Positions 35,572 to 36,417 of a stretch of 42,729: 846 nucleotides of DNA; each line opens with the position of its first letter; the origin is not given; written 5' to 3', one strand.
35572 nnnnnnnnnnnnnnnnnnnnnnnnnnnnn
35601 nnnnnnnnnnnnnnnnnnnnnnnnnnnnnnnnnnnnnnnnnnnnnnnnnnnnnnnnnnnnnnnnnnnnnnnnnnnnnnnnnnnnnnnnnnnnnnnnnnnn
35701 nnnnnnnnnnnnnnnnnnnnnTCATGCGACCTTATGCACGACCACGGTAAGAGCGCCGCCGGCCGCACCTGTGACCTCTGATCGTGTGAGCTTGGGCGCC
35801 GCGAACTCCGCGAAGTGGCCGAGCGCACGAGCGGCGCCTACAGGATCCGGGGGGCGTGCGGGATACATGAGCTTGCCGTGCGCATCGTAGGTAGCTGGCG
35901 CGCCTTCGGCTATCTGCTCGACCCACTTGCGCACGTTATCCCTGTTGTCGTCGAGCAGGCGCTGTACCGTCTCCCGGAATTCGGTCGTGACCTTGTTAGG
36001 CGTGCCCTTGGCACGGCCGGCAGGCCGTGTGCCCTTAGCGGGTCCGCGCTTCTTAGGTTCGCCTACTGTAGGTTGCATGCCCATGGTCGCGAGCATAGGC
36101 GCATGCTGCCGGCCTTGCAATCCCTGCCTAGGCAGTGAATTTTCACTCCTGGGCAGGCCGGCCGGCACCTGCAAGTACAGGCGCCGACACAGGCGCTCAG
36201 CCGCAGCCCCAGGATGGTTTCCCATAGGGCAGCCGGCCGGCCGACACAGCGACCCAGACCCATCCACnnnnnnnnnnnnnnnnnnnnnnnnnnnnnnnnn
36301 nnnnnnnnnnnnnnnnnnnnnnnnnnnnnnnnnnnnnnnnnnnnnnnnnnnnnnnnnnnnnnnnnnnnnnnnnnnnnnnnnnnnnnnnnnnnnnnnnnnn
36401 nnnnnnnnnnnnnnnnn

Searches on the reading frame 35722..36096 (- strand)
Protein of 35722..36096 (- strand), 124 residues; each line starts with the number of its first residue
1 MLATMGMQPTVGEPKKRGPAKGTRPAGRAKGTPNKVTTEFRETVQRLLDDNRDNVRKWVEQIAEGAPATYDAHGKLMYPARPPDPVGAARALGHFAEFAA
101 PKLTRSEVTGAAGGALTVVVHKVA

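Call 19: find_related_loci(query=window:35722-36096:-, collection=viral_contigs, flank=6000)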
Query window:35722-36096:- (124 aa) in viral_contigs; peptide patterns used: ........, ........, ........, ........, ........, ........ (x = any residue, [..] = any of these).
51 stretches matched a pattern; 11 encode a relative of the query (tblastn E <= 1e-3); 11 distinct loci.
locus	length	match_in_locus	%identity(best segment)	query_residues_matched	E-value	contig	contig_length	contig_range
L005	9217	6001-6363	54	1-123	5e-38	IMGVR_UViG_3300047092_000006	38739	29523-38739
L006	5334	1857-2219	54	1-123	5e-38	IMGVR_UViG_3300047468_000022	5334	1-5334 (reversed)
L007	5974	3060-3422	54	1-123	5e-38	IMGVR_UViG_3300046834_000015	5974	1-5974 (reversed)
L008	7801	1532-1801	57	20-115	5e-26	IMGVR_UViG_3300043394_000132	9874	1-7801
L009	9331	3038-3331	51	16-123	8e-26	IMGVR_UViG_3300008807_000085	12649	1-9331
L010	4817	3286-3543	52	28-124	8e-24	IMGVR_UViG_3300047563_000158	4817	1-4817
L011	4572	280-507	47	21-114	6e-23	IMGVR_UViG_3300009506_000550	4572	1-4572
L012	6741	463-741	49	20-123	1e-22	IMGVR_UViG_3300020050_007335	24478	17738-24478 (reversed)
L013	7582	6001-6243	51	28-120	4e-22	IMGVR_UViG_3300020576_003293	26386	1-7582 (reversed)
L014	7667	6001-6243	51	28-120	4e-22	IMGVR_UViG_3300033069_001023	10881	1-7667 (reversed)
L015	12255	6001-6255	49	28-123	2e-21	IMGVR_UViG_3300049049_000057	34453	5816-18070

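Call 34: find_homologous_proteins(query=window:35722-36078:-)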
Query window:35722-36078:- (118 aa): 150 proteins with E <= 0.001 among 177 candidates; the best 120 are listed.
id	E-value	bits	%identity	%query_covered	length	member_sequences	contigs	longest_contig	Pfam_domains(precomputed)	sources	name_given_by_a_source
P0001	1.4e-71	256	100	100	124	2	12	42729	-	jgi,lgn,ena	jgi:hypothetical protein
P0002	6.4e-53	196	89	88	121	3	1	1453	-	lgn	-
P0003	1.4e-49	185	81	90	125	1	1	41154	-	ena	-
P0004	5.4e-41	158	74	84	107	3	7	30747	-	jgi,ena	jgi:hypothetical protein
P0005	6.7e-40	154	70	95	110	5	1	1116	-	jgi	jgi:hypothetical protein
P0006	1.4e-38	150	73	83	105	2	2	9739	-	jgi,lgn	jgi:hypothetical protein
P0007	6.7e-34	135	62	83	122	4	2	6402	-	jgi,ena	-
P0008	1.8e-32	130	59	97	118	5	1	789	-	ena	-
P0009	9.9e-32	128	58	99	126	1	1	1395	-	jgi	jgi:hypothetical protein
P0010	1.3e-31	127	59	97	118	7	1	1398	-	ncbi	-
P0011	1.3e-31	127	55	98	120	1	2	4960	-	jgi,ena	-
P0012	3.6e-31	126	59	97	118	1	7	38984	-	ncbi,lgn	-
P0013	5.0e-31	125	56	87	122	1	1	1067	-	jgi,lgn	jgi:hypothetical protein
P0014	1.7e-30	124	57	97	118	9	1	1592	-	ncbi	-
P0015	3.2e-30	123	58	91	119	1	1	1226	-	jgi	-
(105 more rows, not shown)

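Call 36: find_encoding_contigs(protein=P0001, flank=3000, max_places=10)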
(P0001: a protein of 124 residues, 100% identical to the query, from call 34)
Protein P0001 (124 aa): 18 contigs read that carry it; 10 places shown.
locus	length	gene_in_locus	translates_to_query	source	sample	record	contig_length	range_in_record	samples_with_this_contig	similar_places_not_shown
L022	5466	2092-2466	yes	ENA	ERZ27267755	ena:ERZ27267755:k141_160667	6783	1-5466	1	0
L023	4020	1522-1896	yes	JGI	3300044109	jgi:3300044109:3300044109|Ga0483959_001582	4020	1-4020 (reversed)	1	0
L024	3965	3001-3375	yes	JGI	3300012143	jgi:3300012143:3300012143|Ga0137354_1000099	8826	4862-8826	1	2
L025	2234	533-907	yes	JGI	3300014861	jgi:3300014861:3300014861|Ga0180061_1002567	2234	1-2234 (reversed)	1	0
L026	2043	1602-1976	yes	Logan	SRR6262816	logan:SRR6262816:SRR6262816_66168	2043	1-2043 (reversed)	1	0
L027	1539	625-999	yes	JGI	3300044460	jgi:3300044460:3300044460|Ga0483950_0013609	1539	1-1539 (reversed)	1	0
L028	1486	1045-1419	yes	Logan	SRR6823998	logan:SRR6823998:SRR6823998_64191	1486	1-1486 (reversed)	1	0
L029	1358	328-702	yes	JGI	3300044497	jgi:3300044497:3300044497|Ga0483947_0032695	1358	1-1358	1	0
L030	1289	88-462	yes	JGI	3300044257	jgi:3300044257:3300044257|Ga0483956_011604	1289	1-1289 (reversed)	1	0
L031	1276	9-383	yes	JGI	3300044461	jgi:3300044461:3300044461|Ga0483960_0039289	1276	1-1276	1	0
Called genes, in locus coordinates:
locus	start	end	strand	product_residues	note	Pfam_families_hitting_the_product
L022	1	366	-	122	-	?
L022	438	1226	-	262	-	-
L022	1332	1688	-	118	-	-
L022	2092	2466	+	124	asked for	-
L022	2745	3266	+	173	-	-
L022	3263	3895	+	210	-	-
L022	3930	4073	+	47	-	-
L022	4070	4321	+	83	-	-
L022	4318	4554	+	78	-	-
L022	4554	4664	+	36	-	-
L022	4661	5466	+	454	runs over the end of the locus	-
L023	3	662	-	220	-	?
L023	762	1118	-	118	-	-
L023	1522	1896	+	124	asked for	-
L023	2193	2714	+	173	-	-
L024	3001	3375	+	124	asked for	-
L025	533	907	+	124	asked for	-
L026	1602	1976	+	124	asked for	-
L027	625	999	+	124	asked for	-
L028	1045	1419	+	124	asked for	-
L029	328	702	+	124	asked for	-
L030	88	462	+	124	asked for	-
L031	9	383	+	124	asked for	-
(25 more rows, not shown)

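Call 37: find_encoding_contigs(protein=P0003, flank=5000, max_places=4)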
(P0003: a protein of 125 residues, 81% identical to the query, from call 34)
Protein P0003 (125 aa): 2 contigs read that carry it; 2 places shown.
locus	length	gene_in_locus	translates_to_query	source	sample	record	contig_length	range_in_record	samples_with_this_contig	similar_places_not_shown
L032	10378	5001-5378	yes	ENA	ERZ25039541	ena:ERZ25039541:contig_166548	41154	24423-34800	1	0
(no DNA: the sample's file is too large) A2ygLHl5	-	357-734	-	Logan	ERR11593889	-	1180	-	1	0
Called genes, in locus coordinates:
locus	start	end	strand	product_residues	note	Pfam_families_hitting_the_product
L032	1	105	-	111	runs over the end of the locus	-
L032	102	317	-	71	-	-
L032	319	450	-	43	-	-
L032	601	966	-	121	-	-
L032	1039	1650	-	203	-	-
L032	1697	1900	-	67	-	-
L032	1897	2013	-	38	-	-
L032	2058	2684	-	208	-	PF19474:DUF6011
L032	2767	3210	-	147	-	-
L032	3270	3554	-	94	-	-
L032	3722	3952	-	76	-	-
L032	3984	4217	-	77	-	-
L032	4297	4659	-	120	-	-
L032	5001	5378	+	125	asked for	-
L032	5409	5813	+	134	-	-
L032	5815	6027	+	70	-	-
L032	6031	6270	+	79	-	-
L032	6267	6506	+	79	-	-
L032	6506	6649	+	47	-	-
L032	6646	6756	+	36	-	-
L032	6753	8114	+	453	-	-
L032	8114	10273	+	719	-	-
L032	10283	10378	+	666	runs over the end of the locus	-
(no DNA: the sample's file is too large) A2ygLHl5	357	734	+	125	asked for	-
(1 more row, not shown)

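Call 38: find_encoding_contigs(protein=P0004, flank=5000, max_places=4)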
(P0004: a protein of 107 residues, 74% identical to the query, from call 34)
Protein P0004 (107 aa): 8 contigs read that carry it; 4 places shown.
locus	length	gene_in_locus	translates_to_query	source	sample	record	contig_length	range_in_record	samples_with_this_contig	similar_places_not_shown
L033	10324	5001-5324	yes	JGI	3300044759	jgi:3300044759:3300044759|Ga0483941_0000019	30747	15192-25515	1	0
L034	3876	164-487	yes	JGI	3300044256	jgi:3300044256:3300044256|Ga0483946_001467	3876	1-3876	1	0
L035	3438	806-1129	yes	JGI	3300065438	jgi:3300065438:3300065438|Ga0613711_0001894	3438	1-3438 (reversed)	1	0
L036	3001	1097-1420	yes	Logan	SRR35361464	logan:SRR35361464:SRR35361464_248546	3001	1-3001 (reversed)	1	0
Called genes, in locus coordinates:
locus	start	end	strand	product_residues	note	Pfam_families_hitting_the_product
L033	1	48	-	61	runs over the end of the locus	-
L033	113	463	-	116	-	-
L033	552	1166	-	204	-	-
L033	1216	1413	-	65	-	-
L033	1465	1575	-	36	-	-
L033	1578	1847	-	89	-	-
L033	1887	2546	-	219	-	PF19474:DUF6011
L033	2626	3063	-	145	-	-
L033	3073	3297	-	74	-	-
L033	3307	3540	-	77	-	-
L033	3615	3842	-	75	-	-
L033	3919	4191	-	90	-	-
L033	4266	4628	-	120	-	-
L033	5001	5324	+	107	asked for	-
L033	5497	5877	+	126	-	-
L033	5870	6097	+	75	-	-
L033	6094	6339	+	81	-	-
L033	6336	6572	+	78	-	-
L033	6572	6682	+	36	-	-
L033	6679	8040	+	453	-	-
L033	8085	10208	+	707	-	-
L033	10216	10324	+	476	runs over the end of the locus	-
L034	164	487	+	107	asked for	-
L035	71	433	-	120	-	-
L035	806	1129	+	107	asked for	-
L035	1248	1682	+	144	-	-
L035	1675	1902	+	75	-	-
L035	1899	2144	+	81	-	-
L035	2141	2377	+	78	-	-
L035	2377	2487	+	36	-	-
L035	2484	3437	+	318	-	?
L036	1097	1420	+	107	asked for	-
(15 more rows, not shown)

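Call 49: search_protein_families(library=ncbifam, proteins=[window:35722-36078:-], max_evalue=0.01)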
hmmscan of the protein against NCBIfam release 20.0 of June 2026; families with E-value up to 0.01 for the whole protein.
window:35722-36078:- (118 aa): 0 families

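Call 52: search_solved_structures(query=A2, max_evalue=10, show_alignments=2)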
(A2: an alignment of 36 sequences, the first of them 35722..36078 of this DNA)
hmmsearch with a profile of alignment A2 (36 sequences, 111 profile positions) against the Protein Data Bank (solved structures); distinct sequences matched with E-value up to 10: 3.
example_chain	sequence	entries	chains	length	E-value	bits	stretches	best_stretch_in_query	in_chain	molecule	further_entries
5cmb_A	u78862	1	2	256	1.1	12.8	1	17-49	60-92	ML032222a iGluR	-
4yki_A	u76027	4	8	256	1.1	12.8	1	17-49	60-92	ML032222a iGluR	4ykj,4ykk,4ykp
5cmc_A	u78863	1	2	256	1.1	12.8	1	17-49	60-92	ML032222a iGluR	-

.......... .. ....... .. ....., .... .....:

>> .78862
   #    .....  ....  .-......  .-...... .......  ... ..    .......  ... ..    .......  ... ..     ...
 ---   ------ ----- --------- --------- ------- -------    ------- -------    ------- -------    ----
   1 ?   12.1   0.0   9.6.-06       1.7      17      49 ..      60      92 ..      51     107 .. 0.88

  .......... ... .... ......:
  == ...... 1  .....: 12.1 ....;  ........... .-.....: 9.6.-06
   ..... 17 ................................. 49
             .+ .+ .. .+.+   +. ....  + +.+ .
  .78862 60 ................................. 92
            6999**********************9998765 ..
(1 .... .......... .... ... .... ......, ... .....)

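Call 58: predict_structure(alignment_id=A2)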
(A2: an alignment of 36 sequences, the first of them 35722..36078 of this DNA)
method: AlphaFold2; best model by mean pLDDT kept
length: 118 residues; sequences in the alignment: 36
mean_pLDDT: 73.9   pTM: 0.46
mean pLDDT of the five models: 73.9, 73.0, 72.9, 71.4, 71.0
residues with pLDDT >= 90: 41; 70-90: 24; 50-70: 33; < 50: 20
segments of 3 or more residues with pLDDT < 50: 1-14, 97-99
pLDDT, mean of each block of 10 residues (from residue 1): 46 50 62 84 91 93 95 94 88 62 56 63
secondary structure, 60 per line:
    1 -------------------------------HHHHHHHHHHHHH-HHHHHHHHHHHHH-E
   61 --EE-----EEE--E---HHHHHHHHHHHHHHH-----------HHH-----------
elements in order: H32-44 H46-58 E70-72 H79-93

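Call 62: fold_search(model_id=the predicted structure, library=pdb)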
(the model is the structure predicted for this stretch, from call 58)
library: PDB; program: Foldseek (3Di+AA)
matches with E <= 10: 91; with E <= 0.001: 0
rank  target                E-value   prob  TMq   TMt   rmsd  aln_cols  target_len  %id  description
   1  5aur_A                7.4e-01  0.35  0.26  0.34   9.4        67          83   16  Hydrogenobacter thermophilus cytochrome c552 dimer formed by domain swapping at N-terminal region (released 2015-10-21)
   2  5xec_C                1.4e+00  0.28  0.25  0.35   6.8        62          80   13  Heterodimer constructed from PA cyt c551-HT cyt c552 and HT cyt c552-PA cyt c551 chimeric proteins (released 2017-08-09)
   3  3zox_A                2.4e+00  0.18  0.25  0.34   6.8        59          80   15  Crystal Structure of N64Del Mutant of Nitrosomonas europaea Cytochrome c552 (monoclinic space group) (released 2013-08-14)
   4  1xsl_E                2.6e+00  0.11  0.19  0.09   5.8        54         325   18  Crystal Structure of human DNA polymerase lambda in complex with a one nucleotide DNA gap (released 2005-01-18)
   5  4x5v_A                2.6e+00  0.10  0.16  0.08   6.2        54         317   18  Crystal structure of the post-catalytic nick complex of DNA polymerase lambda with a templating A and incorporated 8-o (released 2015-10-28)
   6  3owq_A                2.7e+00  0.11  0.20  0.11   4.0        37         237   24  X-Ray Structure of Lin1025 protein from Listeria innocua, Northeast Structural Genomics Consortium Target LkR164 (released 2010-10-20)
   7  5ddm_A                2.9e+00  0.10  0.18  0.11   6.2        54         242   18  Human DNA polymerase lambda- Apoenzyme and complex with 6 paired DNA (released 2016-02-24)
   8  5chg_B                2.9e+00  0.10  0.19  0.11   6.2        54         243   18  Human DNA polymerase lambda L431A mutant- MgdGTP binary and complex with 6 paired DNA (released 2016-02-24)
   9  4fo6_A                3.3e+00  0.03  0.13  0.07  10.2        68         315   15  Crystal structure of the pre-catalytic ternary complex of polymerase lambda with a dATP analog opposite a templating T (released 2012-07-11)
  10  1dt1                  3.5e+00  0.11  0.24  0.22   8.4        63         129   14  THERMUS THERMOPHILUS CYTOCHROME C552 SYNTHESIZED BY ESCHERICHIA COLI (released 2000-02-18)
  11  5cp2_A                3.5e+00  0.09  0.19  0.11   6.2        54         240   18  Human DNA polymerase lambda L431A mutant- Apoenzyme and complex with 6 paired DNA (released 2016-02-24)
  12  9vzx_A                3.5e+00  0.08  0.24  0.14  11.3        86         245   19  Cryo-EM structure of TasH-tigRNA-gap dsDNA complex (released 2026-03-11)
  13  6qpv_A                3.8e+00  0.13  0.18  0.06   7.1        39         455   13  Crystal structure of as isolated Y323A mutant of haem-Cu containing nitrite reductase from Ralstonia pickettii (released 2019-11-06)
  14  6qpz_A                3.8e+00  0.12  0.17  0.05   7.3        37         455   14  Crystal structure of as isolated Y323E mutant of haem-Cu containing nitrite reductase from Ralstonia pickettii (released 2019-11-06)
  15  4xq8_A                3.8e+00  0.06  0.19  0.11  10.7        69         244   19  Human DNA polymerase lambda- MgdATP binary complex and complex with 6 paired DNA (released 2016-02-24)
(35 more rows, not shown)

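Call 79: find_encoding_contigs(protein=P0012, flank=10000, max_places=4)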
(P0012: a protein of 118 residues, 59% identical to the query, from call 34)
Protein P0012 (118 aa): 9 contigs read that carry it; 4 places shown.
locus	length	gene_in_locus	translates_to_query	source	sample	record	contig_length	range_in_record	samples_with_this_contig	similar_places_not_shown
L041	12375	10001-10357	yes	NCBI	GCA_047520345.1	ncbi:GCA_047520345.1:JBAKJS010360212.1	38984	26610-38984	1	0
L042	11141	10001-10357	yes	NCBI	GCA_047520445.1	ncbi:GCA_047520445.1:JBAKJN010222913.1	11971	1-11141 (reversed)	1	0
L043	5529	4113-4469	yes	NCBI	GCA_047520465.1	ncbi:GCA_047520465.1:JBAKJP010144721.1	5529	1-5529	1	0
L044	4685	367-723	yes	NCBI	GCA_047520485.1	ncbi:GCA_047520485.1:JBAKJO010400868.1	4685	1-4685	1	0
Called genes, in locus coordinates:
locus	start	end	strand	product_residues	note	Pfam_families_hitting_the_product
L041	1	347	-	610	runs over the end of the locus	PF08707:PriCT_2, PF13481:AAA_25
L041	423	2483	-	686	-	PF00476:DNA_pol_A (faint)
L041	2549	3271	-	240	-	-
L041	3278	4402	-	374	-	PF10926:DUF2800 (weak), PF12705:PDDEXK_1, PF10926:DUF2800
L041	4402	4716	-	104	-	-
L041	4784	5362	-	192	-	-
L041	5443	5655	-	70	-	-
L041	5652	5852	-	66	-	-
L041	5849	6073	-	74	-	-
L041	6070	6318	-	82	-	-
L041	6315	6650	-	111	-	-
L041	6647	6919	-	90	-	-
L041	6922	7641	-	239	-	PF19474:DUF6011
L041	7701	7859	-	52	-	-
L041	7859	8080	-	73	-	-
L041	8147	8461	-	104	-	-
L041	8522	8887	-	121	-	-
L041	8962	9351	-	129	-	-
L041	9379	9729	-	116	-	-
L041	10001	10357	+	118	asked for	-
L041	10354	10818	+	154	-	-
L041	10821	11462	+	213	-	-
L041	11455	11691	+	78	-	-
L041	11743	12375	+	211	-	?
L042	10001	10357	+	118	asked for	-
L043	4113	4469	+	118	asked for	-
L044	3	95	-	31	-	?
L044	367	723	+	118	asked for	-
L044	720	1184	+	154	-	-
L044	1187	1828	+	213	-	-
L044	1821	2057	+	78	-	-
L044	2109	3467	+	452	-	-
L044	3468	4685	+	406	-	?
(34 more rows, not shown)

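Call 80: list_cluster_members(proteins=[P0012, P0010, P0014, P0001, P0003])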
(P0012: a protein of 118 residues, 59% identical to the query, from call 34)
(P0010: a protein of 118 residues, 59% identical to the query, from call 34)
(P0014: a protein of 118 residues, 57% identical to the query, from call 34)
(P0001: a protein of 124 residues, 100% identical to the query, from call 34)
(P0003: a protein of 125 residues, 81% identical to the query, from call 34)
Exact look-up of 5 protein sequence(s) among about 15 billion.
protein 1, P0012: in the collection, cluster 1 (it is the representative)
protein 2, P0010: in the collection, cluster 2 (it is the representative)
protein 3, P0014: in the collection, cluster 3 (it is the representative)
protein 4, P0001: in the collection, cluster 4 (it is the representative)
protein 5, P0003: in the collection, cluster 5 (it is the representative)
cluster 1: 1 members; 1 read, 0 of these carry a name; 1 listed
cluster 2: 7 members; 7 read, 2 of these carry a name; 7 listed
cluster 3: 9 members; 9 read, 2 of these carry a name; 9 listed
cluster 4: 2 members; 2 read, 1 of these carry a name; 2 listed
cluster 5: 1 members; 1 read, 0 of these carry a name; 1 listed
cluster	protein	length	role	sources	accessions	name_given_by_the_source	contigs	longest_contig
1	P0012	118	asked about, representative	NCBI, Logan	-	-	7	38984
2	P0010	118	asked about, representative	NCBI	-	-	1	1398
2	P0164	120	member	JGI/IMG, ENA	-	hypothetical protein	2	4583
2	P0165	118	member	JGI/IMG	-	hypothetical protein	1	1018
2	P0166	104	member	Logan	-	-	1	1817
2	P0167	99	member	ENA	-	-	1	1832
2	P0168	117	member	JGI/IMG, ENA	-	-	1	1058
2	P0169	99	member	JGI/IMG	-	-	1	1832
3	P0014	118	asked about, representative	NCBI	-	-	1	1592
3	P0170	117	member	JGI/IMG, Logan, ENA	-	phage-related minor tail protein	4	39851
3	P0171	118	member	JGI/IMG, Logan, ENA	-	hypothetical protein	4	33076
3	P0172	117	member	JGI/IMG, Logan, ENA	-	-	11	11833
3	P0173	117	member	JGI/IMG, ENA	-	-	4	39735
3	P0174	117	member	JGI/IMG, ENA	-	-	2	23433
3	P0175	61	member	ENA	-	-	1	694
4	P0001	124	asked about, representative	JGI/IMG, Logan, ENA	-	hypothetical protein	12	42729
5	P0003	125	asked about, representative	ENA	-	-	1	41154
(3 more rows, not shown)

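Call 108: find_encoding_contigs(protein=P0006, flank=4000, max_places=2)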
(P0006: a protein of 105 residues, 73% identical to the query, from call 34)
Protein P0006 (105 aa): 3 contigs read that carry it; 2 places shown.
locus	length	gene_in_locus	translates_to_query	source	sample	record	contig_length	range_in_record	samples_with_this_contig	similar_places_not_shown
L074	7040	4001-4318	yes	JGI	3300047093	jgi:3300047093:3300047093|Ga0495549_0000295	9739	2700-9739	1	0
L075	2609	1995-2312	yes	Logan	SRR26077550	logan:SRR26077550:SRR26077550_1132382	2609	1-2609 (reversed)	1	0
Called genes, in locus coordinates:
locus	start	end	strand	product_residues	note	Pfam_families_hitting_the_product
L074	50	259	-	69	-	-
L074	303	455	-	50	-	-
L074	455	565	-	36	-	-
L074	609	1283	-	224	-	PF19474:DUF6011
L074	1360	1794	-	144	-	-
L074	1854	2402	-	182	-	-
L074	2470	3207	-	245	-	-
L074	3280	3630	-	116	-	-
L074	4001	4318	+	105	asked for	-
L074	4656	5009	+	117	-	-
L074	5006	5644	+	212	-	-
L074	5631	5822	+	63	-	-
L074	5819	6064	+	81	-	-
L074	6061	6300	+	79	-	-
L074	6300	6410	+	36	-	-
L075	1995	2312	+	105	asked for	-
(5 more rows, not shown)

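Call 109: find_encoding_contigs(protein=P0007, flank=4000, max_places=2)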
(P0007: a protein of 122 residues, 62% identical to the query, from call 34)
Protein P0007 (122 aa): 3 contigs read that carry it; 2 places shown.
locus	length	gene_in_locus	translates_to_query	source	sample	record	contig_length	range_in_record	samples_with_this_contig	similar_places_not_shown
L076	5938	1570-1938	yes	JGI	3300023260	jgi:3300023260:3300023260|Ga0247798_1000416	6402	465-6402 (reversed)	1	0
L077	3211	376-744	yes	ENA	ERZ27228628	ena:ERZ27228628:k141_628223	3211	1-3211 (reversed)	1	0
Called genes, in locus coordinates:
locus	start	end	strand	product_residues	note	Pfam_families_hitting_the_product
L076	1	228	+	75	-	?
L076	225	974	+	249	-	-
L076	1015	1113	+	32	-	-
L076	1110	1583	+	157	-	PF05866:RusA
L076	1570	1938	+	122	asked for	-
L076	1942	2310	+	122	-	-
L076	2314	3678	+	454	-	-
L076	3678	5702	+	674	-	-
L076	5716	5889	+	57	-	-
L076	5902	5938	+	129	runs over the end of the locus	-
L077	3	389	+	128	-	?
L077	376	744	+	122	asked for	-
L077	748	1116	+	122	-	-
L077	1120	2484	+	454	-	-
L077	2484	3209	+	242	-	?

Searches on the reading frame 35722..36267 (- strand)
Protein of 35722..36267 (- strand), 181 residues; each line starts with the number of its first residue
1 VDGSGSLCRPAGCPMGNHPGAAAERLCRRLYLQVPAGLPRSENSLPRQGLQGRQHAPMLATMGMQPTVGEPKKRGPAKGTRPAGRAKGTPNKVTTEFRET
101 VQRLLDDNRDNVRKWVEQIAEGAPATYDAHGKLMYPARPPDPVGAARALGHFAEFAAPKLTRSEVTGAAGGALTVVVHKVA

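Call 8: search_protein_families(library=pfam, proteins=[window:35722-36267:-], max_evalue=0.01)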
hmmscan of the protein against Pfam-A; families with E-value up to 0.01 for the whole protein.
window:35722-36267:- (181 aa): 0 families

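Call 9: search_protein_families(library=phrogs, proteins=[window:35722-36267:-], max_evalue=0.01)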
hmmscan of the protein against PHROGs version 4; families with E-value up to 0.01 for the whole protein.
window:35722-36267:- (181 aa): 1 family
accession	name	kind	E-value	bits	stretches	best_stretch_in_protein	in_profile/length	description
phrog_11043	-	unknown function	0.0078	17.1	0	72-107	7-42/105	-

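Call 11: search_dna_similar(query=window:35722-36267:-, collection=phages, mode=protein, max_rows=25, max_evalue=0.001)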
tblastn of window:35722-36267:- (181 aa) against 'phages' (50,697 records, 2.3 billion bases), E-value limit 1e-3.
Records with a match: 3; places in all: 3; records where one place covers at least 80% of the query: 0.
Best place of each record, by identity: <60% 3.
By first word of the organism name: Caudoviricetes 2; Bacteriophage 1.
By host as written in the record: - 3.
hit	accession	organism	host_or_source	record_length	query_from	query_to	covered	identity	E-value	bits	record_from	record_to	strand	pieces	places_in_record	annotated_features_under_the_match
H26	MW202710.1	Caudoviricetes sp.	Manatee Spring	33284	84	175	51%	47.8%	1e-18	88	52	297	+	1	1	hypothetical protein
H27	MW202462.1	Caudoviricetes sp.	Manatee Spring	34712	78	175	54%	42.9%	9e-17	82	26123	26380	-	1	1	hypothetical protein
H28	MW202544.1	Bacteriophage sp.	Manatee Spring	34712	78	175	54%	42.9%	9e-17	82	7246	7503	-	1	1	hypothetical protein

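Call 16: get_annotated_region(hit=H26, flank=4000)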
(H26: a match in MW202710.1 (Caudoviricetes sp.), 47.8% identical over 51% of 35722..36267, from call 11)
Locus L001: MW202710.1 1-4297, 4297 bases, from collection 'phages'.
description: Myoviridae sp. isolate ctnlZ23, complete genome.
organism: Caudoviricetes sp. (NCBI taxid 2832643)
taxonomy: Viruses; Duplodnaviria; Heunggongvirae; Uroviricota; Caudoviricetes
host: -; source: Manatee Spring; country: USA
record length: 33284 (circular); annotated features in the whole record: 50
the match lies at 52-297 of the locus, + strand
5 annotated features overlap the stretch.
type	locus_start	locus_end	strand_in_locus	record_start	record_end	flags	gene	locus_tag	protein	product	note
CDS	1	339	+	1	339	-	-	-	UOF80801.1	hypothetical protein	-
CDS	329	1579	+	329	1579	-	-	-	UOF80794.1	terminase large subunit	-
CDS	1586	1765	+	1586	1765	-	-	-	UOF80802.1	sip4 zipper protein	-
CDS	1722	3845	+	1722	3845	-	-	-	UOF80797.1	head to tail connecting protein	-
CDS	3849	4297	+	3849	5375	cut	-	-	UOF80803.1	hypothetical protein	-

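Call 17: get_annotated_region(hit=H27, flank=4000)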
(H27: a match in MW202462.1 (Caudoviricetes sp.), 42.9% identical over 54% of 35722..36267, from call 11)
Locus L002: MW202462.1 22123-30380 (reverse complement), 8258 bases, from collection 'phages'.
description: Myoviridae sp. isolate ct2t2046, complete genome.
organism: Caudoviricetes sp. (NCBI taxid 2832643)
taxonomy: Viruses; Duplodnaviria; Heunggongvirae; Uroviricota; Caudoviricetes
host: -; source: Manatee Spring; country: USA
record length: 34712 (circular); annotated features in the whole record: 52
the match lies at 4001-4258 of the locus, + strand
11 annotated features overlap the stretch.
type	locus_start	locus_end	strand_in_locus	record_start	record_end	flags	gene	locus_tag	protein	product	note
CDS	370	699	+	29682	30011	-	-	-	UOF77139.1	hypothetical protein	-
CDS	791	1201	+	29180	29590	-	-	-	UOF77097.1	high potential iron-sulfur protein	-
CDS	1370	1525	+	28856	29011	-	-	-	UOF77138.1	hypothetical protein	-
CDS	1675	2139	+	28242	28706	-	-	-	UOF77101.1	mannosyltransferase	-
CDS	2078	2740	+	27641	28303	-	-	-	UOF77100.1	methyltransferase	-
CDS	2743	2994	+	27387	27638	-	-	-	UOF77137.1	hypothetical protein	-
CDS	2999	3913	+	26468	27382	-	-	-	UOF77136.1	hypothetical protein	-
CDS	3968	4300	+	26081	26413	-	-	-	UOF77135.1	hypothetical protein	-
CDS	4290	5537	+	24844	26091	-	-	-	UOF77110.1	phage terminase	-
CDS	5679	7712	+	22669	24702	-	-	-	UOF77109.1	head to tail connecting protein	-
CDS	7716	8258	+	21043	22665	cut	-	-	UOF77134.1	hypothetical protein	-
